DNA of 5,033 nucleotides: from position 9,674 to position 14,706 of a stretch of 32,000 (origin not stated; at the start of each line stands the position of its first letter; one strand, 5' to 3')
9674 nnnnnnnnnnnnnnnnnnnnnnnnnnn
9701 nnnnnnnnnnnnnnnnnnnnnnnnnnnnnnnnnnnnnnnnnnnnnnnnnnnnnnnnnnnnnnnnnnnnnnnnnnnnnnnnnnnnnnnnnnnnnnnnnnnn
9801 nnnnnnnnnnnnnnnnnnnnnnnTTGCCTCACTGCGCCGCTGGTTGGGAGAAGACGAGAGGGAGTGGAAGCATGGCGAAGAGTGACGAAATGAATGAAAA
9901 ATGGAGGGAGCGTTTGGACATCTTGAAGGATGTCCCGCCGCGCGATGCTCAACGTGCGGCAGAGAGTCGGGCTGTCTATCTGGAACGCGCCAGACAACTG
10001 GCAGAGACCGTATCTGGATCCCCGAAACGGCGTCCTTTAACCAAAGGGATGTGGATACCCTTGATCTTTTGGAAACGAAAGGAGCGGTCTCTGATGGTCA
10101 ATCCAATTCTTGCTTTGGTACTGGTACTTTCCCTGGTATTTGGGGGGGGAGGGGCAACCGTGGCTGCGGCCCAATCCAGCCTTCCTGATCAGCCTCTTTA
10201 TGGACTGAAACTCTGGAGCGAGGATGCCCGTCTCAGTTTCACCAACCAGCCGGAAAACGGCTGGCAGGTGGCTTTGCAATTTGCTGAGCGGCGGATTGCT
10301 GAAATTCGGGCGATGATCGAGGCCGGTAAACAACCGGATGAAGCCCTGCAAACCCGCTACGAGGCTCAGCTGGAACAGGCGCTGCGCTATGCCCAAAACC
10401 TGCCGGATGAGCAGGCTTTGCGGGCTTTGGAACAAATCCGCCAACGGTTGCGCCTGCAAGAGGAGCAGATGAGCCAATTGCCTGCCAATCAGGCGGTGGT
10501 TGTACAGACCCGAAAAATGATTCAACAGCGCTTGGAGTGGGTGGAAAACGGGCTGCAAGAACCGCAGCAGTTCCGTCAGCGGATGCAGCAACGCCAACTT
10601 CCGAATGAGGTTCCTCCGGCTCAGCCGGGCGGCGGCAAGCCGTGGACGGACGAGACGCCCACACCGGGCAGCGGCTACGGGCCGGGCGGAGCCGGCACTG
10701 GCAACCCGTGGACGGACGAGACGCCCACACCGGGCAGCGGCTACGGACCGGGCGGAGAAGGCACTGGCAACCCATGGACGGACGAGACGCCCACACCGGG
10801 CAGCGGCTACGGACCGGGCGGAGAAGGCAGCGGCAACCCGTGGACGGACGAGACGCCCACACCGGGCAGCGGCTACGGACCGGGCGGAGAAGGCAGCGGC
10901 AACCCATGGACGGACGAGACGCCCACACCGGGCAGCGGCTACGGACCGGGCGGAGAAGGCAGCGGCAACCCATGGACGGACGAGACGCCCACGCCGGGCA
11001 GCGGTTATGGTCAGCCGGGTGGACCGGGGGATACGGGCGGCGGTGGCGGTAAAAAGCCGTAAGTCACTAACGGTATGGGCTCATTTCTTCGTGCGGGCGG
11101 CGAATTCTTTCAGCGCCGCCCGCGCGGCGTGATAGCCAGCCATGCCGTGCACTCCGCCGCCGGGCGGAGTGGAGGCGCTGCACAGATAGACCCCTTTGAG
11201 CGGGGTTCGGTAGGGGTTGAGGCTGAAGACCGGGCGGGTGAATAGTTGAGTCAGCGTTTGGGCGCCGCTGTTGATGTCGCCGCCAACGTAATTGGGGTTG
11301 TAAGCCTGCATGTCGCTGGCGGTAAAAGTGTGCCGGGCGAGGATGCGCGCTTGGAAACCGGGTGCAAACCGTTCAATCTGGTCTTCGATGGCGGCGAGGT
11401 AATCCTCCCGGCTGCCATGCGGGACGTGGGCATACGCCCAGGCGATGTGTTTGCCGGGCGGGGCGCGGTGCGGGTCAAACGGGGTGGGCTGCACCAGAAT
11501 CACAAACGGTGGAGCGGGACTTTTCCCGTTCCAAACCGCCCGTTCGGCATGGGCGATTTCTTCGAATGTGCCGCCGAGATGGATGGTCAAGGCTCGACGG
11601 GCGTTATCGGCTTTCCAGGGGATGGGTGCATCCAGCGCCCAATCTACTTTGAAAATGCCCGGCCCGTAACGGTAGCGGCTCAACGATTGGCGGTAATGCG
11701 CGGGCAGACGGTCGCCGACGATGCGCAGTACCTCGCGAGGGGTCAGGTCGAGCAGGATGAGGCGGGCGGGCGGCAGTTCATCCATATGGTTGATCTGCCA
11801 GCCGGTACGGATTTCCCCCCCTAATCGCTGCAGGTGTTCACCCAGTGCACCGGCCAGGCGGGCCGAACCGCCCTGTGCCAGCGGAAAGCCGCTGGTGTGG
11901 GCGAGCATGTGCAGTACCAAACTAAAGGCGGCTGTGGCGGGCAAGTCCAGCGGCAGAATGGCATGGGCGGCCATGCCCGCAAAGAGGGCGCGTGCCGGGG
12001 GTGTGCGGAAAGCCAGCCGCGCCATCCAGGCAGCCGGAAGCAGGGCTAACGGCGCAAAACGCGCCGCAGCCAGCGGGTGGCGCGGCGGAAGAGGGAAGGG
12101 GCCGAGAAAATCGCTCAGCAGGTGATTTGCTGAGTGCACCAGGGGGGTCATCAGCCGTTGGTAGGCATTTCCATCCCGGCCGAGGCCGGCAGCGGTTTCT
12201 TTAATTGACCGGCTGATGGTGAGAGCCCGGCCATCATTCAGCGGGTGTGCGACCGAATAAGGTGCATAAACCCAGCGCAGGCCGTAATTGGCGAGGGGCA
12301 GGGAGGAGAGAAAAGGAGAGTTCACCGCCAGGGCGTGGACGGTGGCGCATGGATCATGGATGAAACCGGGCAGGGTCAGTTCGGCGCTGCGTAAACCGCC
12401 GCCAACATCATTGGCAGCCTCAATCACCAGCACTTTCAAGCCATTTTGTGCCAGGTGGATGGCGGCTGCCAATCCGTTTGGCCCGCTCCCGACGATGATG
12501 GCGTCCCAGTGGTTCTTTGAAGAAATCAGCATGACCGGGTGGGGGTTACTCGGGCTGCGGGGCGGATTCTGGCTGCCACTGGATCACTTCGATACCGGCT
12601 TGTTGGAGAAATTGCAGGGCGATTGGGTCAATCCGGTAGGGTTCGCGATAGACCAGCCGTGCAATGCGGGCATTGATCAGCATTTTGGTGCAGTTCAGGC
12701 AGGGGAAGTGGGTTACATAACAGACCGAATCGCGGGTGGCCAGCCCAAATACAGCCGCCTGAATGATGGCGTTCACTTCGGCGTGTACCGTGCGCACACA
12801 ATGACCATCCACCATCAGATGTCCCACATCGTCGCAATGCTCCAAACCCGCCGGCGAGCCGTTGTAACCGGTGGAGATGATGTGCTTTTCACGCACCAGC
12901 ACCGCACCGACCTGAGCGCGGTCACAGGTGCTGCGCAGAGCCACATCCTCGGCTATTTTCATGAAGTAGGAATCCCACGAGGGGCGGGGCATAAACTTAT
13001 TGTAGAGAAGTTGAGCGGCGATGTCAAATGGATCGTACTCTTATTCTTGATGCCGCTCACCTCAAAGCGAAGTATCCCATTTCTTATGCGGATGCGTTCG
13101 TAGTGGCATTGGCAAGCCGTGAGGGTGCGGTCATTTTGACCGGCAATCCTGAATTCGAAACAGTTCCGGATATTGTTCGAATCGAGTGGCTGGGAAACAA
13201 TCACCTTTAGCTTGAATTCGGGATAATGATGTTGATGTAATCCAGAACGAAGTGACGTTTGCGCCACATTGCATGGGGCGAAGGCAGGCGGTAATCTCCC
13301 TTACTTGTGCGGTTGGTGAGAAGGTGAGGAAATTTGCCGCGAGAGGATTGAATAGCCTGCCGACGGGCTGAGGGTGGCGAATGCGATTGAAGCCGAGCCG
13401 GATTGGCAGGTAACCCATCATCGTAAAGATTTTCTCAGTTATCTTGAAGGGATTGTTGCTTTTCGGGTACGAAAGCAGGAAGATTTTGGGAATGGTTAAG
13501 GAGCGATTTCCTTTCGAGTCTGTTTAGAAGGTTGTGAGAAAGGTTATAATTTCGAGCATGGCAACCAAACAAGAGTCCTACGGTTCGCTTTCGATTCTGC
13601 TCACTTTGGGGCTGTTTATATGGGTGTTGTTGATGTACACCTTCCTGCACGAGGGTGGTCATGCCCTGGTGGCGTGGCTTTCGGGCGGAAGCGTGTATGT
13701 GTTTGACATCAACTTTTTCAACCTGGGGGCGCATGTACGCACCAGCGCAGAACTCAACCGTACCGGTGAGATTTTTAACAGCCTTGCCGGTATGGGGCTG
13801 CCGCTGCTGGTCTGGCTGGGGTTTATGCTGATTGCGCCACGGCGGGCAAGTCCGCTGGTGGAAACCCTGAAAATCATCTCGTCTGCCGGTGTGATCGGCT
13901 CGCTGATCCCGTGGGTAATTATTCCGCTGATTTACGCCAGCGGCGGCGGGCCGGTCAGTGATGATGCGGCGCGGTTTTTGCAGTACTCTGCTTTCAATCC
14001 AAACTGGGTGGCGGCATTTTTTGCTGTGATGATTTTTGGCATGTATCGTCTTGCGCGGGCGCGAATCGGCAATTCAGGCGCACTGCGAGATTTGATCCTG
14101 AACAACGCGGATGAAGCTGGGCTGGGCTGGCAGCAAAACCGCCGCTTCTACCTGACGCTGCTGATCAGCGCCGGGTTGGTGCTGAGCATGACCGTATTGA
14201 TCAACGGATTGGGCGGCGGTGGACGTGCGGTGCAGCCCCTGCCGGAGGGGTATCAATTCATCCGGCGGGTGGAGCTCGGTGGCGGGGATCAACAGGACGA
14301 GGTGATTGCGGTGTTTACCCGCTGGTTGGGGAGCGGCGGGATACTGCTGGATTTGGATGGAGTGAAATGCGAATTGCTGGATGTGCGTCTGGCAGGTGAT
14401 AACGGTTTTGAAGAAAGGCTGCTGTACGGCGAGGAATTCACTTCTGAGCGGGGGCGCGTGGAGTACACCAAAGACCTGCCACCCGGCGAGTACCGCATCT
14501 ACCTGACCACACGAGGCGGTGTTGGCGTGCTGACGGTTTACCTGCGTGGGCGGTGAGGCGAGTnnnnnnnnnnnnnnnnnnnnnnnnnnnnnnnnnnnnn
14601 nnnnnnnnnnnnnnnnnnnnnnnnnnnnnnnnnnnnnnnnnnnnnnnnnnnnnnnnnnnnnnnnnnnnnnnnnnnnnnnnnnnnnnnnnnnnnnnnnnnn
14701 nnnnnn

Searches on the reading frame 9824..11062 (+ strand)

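Call 6: search_protein_families(library=pfam, proteins=[window:9824-11062:+], max_evalue=0.001)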
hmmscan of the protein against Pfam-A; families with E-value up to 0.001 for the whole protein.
window:9824-11062:+ (412 aa): 1 family
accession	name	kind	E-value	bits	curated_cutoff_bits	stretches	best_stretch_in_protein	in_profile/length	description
PF18915.5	DUF5667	-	2.1e-16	60.6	27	1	119-209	2-96/99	Domain of unknown function (DUF5667)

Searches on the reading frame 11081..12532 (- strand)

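Call 6: search_protein_families(library=pfam, proteins=[window:11081-12532:-], max_evalue=0.001)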
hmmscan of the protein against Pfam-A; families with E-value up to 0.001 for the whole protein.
window:11081-12532:- (483 aa): 10 families
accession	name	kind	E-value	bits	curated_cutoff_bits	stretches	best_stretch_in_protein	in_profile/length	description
PF13450.12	NAD_binding_8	-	2e-11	44.4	21.9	1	13-66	1-52/68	NAD(P)-binding Rossmann-like domain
PF01593.30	Amino_oxidase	-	3.7e-11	43.4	19.8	1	20-58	3-39/443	Flavin containing amine oxidoreductase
PF12831.13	FAD_oxidored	-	1.3e-07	31.8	27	1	10-49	1-40/416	FAD dependent oxidoreductase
PF01946.23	Thi4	-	2e-07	30.9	26.2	1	9-47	18-57/235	Thi4 family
PF00890.30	FAD_binding_2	-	2.3e-07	30.8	20.4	1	10-50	1-41/414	FAD binding domain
PF01266.30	DAO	-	1.1e-06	28.9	27.9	1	10-158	1-94/353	FAD dependent oxidoreductase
PF03486.20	HI0933_like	-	1.6e-05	24.9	50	1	10-45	2-37/244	HI0933-like protein Rossmann domain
PF07992.20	Pyr_redox_2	-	3.7e-05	23.7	26.1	1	10-42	2-34/291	Pyridine nucleotide-disulphide oxidoreductase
PF01494.25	FAD_binding_3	-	4.5e-05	23.3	22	1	10-42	3-35/349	FAD binding domain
PF13738.12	Pyr_redox_3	-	9e-05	22.3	30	1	12-41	1-31/305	Pyridine nucleotide-disulphide oxidoreductase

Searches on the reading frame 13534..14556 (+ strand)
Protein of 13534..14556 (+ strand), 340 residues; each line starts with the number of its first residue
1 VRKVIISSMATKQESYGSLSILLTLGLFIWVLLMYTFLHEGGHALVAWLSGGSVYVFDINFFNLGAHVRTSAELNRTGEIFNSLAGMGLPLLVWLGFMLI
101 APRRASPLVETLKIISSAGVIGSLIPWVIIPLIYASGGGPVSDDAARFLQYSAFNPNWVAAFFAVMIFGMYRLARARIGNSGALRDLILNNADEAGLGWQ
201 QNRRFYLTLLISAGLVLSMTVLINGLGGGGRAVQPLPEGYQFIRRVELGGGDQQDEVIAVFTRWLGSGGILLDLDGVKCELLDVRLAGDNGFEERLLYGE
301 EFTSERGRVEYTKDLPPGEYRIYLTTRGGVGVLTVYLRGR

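Call 6: search_protein_families(library=pfam, proteins=[window:13534-14556:+], max_evalue=0.001)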
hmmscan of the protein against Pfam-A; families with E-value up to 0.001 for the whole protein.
window:13534-14556:+ (340 aa): 1 family
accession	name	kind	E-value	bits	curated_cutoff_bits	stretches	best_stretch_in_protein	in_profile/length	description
PF13398.12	Peptidase_M50B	-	3e-07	30.8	26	1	27-108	16-96/201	Peptidase M50B-like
